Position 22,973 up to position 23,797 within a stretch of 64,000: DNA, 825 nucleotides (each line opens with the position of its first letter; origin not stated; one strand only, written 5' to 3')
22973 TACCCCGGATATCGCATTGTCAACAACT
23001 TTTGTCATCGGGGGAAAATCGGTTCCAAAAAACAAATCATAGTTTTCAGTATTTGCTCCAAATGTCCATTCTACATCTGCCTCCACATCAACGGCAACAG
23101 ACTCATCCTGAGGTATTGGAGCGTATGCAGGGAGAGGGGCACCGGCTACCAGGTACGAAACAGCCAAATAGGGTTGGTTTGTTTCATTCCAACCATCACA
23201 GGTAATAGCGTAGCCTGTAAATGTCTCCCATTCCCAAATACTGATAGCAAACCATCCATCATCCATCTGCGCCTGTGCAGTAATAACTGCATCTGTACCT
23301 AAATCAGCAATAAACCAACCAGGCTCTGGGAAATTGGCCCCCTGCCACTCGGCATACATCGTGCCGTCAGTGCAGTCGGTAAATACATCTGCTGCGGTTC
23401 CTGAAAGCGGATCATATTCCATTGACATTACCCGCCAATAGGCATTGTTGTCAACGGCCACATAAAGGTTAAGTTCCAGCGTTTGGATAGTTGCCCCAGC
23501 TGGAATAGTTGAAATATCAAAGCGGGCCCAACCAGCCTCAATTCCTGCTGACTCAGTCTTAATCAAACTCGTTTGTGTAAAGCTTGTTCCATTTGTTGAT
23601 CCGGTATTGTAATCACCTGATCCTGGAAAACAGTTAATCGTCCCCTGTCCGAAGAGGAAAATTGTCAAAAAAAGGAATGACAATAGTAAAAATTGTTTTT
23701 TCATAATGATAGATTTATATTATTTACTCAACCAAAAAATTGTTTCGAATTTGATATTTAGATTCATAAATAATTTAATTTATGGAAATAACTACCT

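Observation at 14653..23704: Tandem paralogous giant surface proteins built from shuffled module types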

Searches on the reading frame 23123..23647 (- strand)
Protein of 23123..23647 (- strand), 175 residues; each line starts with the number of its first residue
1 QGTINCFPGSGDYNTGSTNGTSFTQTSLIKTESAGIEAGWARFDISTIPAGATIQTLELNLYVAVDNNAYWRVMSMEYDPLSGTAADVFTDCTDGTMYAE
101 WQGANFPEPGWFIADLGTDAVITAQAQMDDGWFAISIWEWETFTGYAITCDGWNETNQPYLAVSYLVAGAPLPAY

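Call 24: search_protein_representatives(alignment_id=A1)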
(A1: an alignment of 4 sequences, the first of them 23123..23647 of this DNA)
Query: 4 sequences, 174 profile positions. Proteins with E-value up to 0.001 (for the whole library): 673; up to 1e-10: 260; up to 1e-30: 38. The best 150 are listed.
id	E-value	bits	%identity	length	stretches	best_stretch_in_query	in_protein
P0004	7.8e-110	380.8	-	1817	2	5-166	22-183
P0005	2.2e-88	311.0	-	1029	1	1-174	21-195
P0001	7.0e-83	293.1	-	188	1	1-166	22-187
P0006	3.5e-82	290.8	-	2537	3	6-165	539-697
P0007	6.6e-67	241.0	-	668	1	1-174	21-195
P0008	2.0e-64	233.0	-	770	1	1-174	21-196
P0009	6.7e-63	228.0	-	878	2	3-167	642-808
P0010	1.6e-62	226.7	-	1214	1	5-168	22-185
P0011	4.8e-62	225.2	-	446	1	5-170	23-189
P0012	1.9e-60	220.0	-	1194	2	2-167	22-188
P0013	2.6e-60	219.6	-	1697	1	3-165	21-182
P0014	5.8e-59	215.2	-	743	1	5-167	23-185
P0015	2.4e-57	209.9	-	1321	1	1-174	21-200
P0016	4.8e-57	208.9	-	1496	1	28-174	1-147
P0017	3.4e-56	206.1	-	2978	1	5-164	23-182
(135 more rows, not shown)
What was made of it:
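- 23135..23647 (-): P1 N1 domain: about 170-aa β-sandwich cap with a CBM96/DNRLRE-like fold. The family has no name in Pfam. 673 representatives at E<=1e-3 (call 24).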

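Call 31: search_protein_families(library=pfam, alignment_id=A2, max_evalue=0.1)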
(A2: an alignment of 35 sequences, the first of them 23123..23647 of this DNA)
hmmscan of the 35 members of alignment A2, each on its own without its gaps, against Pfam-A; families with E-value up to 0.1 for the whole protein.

A. member 1, window:23123-23647:- (175 aa): 0 families

B. families by the number of members that match (of 35 scanned): 5 families
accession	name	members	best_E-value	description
PF22966.1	INTS7_C_plants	2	0.068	Integrator complex subunit 7, C-terminal domain in plants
PF03621.18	MbtH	1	0.0074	MbtH-like protein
PF00688.24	TGFb_propeptide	1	0.052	TGF-beta propeptide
PF09154.16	Alpha-amy_C_pro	1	0.09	Alpha-amylase C-terminal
PF22633.2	F5_F8_type_C_2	1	0.099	NedA-like, galactose-binding domain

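Call 32: search_protein_families(library=ncbifam, alignment_id=A2, max_evalue=0.1)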
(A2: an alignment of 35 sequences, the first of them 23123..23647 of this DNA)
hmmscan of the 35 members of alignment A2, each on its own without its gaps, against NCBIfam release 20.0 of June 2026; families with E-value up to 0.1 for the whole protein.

A. member 1, window:23123-23647:- (175 aa): 1 family
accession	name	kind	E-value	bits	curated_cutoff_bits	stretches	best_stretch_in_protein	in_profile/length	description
NF033679.1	DNRLRE_dom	domain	0.0081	16.2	34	1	28-64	19-58/164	DNRLRE domain-containing protein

B. families by the number of members that match (of 35 scanned): 1 family
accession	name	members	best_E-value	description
NF033679.1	DNRLRE_dom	21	3e-07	DNRLRE domain-containing protein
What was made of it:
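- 23135..23647 (-): Weak DNRLRE_dom match in 21/35 members (call 32).
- On CBM96 / DNRLRE domain (NF033679): Sub-threshold matches in 21/35 family members (call 32).
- Closest known: CBM96 / DNRLRE domain. Same: Weak DNRLRE_dom matches appear in 21/35 N1 family members, best E = 3e-7 (call 32).
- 21/35 N1 family members weakly match DNRLRE_dom (call 32).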

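Call 36: predict_structure(alignment_id=A2)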
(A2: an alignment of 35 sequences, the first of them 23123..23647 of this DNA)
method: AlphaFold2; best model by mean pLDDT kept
length: 175 residues; sequences in the alignment: 35
mean_pLDDT: 95.2   pTM: 0.89
mean pLDDT of the five models: 95.2, 95.1, 94.9, 94.6, 94.3
residues with pLDDT >= 90: 161; 70-90: 8; 50-70: 6; < 50: 0
segments of 3 or more residues with pLDDT < 50: none
pLDDT, mean of each block of 10 residues (from residue 1): 97 98 98 96 97 98 96 96 97 97 86 98 97 98 95 98 91 66
secondary structure, 60 per line:
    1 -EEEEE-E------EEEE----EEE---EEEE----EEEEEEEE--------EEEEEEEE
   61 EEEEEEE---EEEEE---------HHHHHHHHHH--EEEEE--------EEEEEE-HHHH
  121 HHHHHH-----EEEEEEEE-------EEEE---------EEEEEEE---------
elements in order: E2-6 E15-18 E23-25 E29-32 E37-44 E53-67 E71-75 H85-94 E97-101 E110-115 H117-126 E132-139 E147-150 E160-166
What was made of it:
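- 23135..23647 (-): AF2 pLDDT 95.2 (call 36).
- pLDDT 95.2 (call 36).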

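Call 39: fold_search(model_id=the predicted structure, library=pdb)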
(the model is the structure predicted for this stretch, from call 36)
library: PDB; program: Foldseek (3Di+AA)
matches with E <= 10: 1421; with E <= 0.001: 11
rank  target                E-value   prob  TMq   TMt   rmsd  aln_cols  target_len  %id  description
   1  8wab_B                2.5e-06  1.00  0.64  0.64   4.2       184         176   12  Crystal structure of a chondroitin sulfate-binding carbohydrate binding module of a chondroitinase (released 2024-01-17)
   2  8wab_A                2.8e-06  1.00  0.64  0.63   4.4       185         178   12  Crystal structure of a chondroitin sulfate-binding carbohydrate binding module of a chondroitinase (released 2024-01-17)
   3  4ycg_A                4.6e-05  1.00  0.55  0.50   5.2       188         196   13  Pro-bone morphogenetic protein 9 (released 2015-03-04)
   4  4ycg_B                6.8e-05  1.00  0.55  0.50   5.0       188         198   13  Pro-bone morphogenetic protein 9 (released 2015-03-04)
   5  7vbo                  8.5e-05  1.00  0.62  0.60   4.6       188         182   15  Alginate binding domain CBM (released 2022-09-07)
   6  4yci_A                1.0e-04  1.00  0.55  0.50   4.7       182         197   13  non-latent pro-bone morphogenetic protein 9 (released 2015-03-04)
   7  4yci_B                1.6e-04  1.00  0.54  0.52   5.3       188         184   13  non-latent pro-bone morphogenetic protein 9 (released 2015-03-04)
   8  7poi_C                1.7e-04  1.00  0.45  0.54   6.1       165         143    9  Prodomain bound BMP10 crystal form 1 (released 2022-05-11)
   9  7poj_C                2.3e-04  1.00  0.42  0.51   6.7       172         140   10  Prodomain bound BMP10 crystal form 2 (released 2022-05-11)
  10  6sf2_F                5.3e-04  1.00  0.49  0.54   5.7       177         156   15  Ternary complex of human bone morphogenetic protein 9 (BMP9) growth factor domain, its prodomain and extracellular dom (released 2020-04-08)
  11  4itc                  8.3e-04  0.99  0.38  0.39   8.7       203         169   12  Crystal Structure Analysis of the K1 Cleaved Adhesin domain of Lys-gingipain (Kgp) from Porphyromonas gingivalis W83 (released 2013-09-25)
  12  6uja_D                3.5e-03  1.00  0.45  0.45   4.6       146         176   13  Integrin alpha-v beta-8 in complex with pro-TGF-beta1 (released 2020-02-05)
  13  7poi_D                4.0e-03  1.00  0.47  0.59   5.2       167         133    9  Prodomain bound BMP10 crystal form 1 (released 2022-05-11)
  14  6gff_E                4.0e-03  1.00  0.47  0.39   4.8       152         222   12  Structure of GARP (LRRC32) in complex with latent TGF-beta1 and MHG-8 Fab (released 2018-11-07)
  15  3m1h_C                4.7e-03  0.99  0.43  0.44   6.7       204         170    8  Crystal Structure Analysis of the K3 Cleaved Adhesin Domain of Lys-gingipain (Kgp) from Porphyromonas gingivalis w83 (released 2011-03-23)
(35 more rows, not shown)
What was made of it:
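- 23135..23647 (-): Foldseek 8wab and 7vbo, TM 0.62-0.64 (call 39).
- On CBM96 / DNRLRE domain (NF033679): Fold similarity TM 0.62-0.64 (call 39).
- Closest known: CBM96 / DNRLRE domain. Same: N1 has the same β-sandwich fold, TM 0.62-0.64 (call 39).
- Best matches are the chondroitin-sulfate-binding CBM 8wab and the alginate-binding CBM96 7vbo, TM 0.62-0.64 (call 39). These jelly-roll folds also occur in non-binding contexts: TGF-β/BMP prodomains also match N1 (call 39). N1's closest folds are the CBMs for chondroitin sulfate and alginate (call 39).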

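Call 50: find_encoding_contigs(protein=P0005, flank=3000, max_places=6)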
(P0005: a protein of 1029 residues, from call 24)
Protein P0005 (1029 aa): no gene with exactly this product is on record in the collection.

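Call 69: find_encoding_contigs(protein=P0007, flank=5000, max_places=3)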
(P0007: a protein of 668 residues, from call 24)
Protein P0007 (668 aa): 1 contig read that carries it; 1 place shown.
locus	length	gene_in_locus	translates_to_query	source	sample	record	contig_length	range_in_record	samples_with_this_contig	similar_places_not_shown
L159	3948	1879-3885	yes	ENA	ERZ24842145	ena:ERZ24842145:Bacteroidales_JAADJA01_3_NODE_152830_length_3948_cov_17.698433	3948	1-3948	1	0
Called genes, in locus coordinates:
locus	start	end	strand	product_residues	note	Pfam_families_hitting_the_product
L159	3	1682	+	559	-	?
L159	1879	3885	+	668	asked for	-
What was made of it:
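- The relative L159 has an intact P2-type gene (call 69).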
